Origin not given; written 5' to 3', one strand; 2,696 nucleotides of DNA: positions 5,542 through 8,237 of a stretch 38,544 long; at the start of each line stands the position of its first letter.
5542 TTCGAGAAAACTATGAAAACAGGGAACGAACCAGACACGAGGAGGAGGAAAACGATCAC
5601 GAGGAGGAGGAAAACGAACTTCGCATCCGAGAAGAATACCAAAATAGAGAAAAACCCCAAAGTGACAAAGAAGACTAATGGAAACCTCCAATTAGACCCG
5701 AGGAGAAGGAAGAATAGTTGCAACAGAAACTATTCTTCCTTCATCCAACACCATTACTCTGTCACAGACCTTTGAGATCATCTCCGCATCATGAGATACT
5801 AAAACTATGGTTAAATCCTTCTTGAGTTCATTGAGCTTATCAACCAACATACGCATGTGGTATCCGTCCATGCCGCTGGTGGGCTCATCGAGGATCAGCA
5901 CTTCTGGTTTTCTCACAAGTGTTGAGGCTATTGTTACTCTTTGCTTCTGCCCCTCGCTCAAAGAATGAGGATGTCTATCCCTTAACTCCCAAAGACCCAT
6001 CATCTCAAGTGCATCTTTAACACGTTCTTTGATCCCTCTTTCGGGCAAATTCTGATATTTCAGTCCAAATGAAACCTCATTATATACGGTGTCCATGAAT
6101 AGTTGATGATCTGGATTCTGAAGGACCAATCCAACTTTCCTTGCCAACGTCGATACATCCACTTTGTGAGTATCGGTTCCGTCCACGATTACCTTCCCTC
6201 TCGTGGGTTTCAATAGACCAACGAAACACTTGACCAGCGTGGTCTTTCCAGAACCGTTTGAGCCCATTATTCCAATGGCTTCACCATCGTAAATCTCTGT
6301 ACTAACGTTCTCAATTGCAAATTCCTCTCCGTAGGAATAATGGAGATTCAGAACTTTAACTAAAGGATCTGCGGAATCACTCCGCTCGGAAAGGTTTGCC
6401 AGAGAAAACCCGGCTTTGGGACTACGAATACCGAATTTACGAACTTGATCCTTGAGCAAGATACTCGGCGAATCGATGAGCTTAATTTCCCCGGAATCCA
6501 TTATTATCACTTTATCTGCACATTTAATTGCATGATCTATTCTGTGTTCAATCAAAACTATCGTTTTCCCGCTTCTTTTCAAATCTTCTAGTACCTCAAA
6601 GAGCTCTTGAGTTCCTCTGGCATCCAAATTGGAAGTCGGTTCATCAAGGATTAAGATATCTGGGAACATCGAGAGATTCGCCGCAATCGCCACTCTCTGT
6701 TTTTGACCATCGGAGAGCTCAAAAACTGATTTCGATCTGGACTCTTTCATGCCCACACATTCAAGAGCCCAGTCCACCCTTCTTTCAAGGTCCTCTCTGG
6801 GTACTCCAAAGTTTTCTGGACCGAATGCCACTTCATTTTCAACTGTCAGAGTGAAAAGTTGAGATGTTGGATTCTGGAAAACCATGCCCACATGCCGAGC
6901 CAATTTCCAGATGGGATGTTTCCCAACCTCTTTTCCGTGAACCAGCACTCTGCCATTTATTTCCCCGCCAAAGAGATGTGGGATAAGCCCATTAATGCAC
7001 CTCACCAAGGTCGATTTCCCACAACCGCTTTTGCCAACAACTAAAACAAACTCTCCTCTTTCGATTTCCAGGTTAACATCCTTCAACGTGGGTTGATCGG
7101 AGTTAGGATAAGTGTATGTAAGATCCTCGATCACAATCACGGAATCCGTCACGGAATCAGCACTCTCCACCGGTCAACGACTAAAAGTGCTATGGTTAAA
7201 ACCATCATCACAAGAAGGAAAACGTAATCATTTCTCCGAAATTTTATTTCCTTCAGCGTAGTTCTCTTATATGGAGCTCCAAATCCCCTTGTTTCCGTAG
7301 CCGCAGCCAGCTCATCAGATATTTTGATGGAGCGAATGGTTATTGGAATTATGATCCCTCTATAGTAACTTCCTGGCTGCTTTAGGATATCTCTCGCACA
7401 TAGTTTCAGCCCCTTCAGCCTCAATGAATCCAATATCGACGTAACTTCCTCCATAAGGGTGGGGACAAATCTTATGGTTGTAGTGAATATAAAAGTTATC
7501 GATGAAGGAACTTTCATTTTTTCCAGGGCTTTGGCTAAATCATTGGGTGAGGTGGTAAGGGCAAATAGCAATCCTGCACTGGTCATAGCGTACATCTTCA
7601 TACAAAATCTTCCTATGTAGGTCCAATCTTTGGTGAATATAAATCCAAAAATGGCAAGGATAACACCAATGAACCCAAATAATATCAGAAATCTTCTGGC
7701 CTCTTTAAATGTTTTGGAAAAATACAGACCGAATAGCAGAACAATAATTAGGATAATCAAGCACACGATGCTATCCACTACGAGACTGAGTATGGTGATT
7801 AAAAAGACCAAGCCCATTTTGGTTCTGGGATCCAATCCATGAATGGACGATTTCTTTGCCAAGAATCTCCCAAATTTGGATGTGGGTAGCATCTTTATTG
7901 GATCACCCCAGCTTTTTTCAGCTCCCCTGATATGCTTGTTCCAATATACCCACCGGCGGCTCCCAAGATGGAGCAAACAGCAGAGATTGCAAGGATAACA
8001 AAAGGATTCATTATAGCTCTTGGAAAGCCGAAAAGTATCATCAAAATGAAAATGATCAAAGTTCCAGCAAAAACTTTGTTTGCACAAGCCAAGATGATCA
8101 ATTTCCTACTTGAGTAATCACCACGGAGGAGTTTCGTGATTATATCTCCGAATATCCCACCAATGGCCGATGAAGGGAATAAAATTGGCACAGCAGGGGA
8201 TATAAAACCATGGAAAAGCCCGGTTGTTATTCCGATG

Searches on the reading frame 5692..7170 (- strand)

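Call 19: search_protein_families(library=pfam, proteins=[window:5692-7170:-], max_evalue=0.001)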
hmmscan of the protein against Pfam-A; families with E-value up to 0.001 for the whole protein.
window:5692-7170:- (492 aa): 25 families
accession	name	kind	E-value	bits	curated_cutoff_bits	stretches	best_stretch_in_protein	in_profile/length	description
PF00005.33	ABC_tran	-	1.8e-68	229.8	25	2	287-432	2-137/137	ABC transporter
PF13304.12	AAA_21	-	6.9e-20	72.8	27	2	401-465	235-303/304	AAA domain, putative AbiEii toxin, Type IV TA system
PF02463.25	SMC_N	-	2.3e-14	53.8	40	1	297-472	25-208/220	RecF/RecN/SMC N terminal domain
PF20703.3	nSTAND1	-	2.7e-09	37.6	27.1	1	34-140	28-95/379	Novel STAND NTPase 1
PF13555.12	AAA_29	-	8.5e-09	35.5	27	0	31-56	14-39/61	P-loop containing region of AAA domain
PF13191.12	AAA_16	-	3.3e-08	34.6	32.6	0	38-60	23-45/167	AAA ATPase domain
PF13476.12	AAA_23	-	1.2e-07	33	27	0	300-320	23-43/201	AAA domain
PF13401.12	AAA_22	-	4.2e-07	30.8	27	0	300-458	9-121/130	AAA domain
PF03193.22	RsgA_GTPase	-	9e-06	26.1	30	0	25-61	93-128/174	RsgA GTPase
PF01078.27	Mg_chelatase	-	9.1e-06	25.7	20.3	0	42-69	25-52/207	Magnesium chelatase, subunit ChlI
PF13479.12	AAA_24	-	4.8e-05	23.7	27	0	299-321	5-23/195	AAA domain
PF05729.18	NACHT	-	6.2e-05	23.3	26.7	0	42-59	3-20/167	NACHT domain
PF01637.24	ATPase_2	-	0.0001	22.7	33.2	0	35-58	16-39/225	ATPase domain predominantly from Archaea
PF25201.1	nSTAND6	-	0.00013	22.5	27.7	0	280-356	2-77/148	Novel STAND NTPase 6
PF06745.19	ATPase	-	0.00019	21.3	26.6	0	293-348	16-72/231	KaiC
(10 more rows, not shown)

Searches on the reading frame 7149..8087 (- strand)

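Call 19: search_protein_families(library=pfam, proteins=[window:7149-8087:-], max_evalue=0.001)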
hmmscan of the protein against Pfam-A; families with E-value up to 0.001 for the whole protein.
window:7149-8087:- (312 aa): 1 family
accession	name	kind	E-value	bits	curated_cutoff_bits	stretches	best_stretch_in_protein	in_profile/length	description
PF02361.21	CbiQ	-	7.2e-26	91.6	25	1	79-271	2-210/216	Cobalt transport protein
